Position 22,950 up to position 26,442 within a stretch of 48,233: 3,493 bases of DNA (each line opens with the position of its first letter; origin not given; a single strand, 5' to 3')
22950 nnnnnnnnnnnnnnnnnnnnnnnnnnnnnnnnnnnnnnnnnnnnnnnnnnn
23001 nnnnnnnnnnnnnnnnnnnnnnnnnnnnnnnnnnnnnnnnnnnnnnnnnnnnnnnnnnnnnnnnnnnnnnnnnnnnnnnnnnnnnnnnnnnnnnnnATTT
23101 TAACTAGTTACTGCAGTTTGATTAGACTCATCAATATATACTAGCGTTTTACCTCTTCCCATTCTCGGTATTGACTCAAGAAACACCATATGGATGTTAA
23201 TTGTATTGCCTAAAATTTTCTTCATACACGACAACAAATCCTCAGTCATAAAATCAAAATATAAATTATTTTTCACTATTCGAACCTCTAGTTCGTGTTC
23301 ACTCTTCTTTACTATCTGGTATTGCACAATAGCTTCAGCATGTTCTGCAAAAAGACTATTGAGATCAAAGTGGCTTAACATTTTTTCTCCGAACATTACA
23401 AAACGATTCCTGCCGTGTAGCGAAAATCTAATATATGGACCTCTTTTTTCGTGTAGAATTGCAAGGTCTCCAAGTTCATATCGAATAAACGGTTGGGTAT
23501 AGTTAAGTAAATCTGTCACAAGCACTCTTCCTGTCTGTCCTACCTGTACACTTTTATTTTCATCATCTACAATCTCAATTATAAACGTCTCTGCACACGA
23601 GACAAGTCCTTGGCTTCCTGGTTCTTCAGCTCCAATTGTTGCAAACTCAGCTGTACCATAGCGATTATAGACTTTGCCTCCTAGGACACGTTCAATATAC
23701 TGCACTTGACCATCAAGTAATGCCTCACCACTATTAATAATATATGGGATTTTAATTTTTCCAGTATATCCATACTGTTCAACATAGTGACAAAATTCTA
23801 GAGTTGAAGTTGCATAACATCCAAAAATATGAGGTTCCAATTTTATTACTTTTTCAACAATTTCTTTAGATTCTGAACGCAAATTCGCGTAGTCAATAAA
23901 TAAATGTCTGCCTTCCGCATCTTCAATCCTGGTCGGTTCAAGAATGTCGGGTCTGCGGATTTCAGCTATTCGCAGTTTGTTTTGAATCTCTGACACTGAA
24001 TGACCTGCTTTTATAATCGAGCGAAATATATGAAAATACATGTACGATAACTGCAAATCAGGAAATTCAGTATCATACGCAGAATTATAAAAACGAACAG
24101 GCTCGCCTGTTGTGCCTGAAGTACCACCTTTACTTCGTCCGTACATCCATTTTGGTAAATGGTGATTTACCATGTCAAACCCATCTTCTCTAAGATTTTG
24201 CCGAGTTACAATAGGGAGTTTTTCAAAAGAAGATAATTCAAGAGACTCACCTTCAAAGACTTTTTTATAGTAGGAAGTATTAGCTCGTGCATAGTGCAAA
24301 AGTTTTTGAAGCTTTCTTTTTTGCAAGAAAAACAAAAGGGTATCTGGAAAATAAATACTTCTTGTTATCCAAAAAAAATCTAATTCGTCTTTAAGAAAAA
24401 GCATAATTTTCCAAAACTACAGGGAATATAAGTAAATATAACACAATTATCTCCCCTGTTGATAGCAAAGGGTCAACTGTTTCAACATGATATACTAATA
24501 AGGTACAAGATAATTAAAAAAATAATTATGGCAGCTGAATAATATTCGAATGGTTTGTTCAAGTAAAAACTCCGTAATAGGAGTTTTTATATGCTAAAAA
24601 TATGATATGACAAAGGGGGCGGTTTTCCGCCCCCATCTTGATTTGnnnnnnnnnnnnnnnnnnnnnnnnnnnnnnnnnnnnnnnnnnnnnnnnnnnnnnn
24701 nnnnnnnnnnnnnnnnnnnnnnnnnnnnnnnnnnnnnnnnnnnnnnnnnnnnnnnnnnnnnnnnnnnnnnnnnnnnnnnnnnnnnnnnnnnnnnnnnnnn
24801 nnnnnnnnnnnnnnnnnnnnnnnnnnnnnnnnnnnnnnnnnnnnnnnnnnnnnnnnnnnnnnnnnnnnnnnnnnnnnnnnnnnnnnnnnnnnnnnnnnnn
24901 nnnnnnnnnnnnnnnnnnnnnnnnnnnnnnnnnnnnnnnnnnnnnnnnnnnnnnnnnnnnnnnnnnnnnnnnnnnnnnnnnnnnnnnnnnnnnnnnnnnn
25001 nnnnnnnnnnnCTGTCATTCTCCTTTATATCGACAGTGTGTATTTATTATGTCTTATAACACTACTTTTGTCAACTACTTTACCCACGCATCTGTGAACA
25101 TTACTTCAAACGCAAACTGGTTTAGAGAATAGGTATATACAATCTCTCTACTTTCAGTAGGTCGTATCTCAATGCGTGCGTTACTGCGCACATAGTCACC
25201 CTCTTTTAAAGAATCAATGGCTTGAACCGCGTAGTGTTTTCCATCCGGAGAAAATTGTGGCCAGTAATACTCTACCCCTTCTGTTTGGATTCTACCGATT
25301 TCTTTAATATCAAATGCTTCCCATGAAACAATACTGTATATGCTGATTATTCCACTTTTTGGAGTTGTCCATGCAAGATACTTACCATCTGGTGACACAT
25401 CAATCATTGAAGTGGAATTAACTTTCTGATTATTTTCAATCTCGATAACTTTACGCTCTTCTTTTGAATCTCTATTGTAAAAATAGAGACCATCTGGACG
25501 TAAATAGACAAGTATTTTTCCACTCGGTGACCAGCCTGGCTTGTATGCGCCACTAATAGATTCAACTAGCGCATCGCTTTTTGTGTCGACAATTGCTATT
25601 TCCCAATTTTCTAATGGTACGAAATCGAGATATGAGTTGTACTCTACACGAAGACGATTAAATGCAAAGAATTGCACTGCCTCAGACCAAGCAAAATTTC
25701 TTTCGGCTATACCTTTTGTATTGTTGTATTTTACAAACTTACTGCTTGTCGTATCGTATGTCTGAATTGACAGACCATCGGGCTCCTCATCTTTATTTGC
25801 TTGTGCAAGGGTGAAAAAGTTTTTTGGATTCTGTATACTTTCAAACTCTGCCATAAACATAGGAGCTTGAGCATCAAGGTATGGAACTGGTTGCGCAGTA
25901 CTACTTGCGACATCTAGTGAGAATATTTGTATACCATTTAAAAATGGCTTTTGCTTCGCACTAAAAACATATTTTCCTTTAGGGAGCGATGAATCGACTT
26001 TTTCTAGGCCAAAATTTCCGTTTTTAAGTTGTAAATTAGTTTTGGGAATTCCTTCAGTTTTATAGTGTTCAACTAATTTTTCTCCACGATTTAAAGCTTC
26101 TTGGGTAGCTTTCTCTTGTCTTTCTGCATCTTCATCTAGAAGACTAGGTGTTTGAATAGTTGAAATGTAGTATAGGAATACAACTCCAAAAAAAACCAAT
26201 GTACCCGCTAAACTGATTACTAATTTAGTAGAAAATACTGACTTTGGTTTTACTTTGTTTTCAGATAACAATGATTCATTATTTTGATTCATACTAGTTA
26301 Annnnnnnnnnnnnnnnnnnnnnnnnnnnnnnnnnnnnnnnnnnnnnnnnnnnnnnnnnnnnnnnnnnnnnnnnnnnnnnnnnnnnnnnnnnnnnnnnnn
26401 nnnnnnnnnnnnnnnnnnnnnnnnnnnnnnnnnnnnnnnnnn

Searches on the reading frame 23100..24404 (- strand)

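Call 3: search_protein_families(library=pfam, proteins=[window:23100-24404:-], max_evalue=0.01)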
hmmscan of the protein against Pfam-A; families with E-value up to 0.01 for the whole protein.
window:23100-24404:- (434 aa): 0 families

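Call 5: search_protein_families(library=ncbifam, proteins=[window:23100-24404:-], max_evalue=0.01)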
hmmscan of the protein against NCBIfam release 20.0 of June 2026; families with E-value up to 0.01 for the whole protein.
window:23100-24404:- (434 aa): 7 families
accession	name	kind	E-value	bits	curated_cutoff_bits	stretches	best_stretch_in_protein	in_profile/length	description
NF045666.1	DVU1553_fam_AMP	equivalog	2.7e-24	85.9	300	1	27-321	26-314/331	DVU_1553 family AMP-dependent CoA ligase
NF053551.1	FlxY_rubin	equivalog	6.4e-18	64.7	520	2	244-321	229-306/424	flexirubin biosynthesis putative acyl-CoA ligase FlxY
NF041878.1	paak_haloarch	equivalog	1.4e-09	37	700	1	180-319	162-306/427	phenylacetate--CoA ligase PaaK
TIGR02155.1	PA_CoA_ligase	equivalog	3.1e-09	35.9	646.3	1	187-323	164-305/422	phenylacetate--CoA ligase PaaK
TIGR03335.1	F390_ftsA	equivalog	6.8e-09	34.9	458.7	1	220-302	207-289/445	coenzyme F390 synthetase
NF041217.1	BagE_FevW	exception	4.1e-06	26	800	1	225-318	200-292/424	bagremycin/ferroverdin synthetase BagE/FevW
NF005859.1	PRK07788.1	exception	0.0044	15.6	875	0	237-302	352-422/560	long-chain-fatty-acid--CoA ligase FadD2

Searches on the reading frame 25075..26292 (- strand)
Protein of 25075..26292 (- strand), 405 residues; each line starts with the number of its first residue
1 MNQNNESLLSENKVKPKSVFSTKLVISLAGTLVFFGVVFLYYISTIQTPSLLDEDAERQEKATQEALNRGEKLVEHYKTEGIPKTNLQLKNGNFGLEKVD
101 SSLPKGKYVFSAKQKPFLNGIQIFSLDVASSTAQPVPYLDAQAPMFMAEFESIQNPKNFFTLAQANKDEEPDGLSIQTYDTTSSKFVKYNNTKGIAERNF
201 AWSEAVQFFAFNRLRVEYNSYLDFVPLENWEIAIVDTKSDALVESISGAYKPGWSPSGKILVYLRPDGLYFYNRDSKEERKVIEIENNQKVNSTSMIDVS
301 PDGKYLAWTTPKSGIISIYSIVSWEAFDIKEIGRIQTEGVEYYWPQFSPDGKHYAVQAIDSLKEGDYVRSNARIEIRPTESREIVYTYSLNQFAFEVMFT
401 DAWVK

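Call 3: search_protein_families(library=pfam, proteins=[window:25075-26292:-], max_evalue=0.01)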
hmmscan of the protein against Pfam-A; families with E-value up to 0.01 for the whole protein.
window:25075-26292:- (405 aa): 3 families
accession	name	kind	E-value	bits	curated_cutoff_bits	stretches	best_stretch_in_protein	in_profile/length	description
PF07676.18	PD40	-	3.7e-06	27.2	20.9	0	299-309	16-26/38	WD40-like Beta Propeller Repeat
PF24817.1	WD40_WDHD1_1st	-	2.9e-05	23.8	109.9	1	246-323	178-253/291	WDHD1 first WD40 domain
PF25174.1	Beta-prop_THOC3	-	0.00018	21.1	305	1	176-393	71-256/272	THOC3 beta-propeller domain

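Call 5: search_protein_families(library=ncbifam, proteins=[window:25075-26292:-], max_evalue=0.01)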
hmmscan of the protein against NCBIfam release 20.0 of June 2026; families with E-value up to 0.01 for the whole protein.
window:25075-26292:- (405 aa): 2 families
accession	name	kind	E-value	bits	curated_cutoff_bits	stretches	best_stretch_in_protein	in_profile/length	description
TIGR02800.1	propeller_TolB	equivalog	1.3e-05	24.4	343.15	1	243-353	187-336/418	Tol-Pal system beta propeller repeat protein TolB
TIGR02171.1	Fb_sc_TIGR02171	subfamily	0.008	14.2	544.35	0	277-315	338-373/912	TIGR02171 family lipoprotein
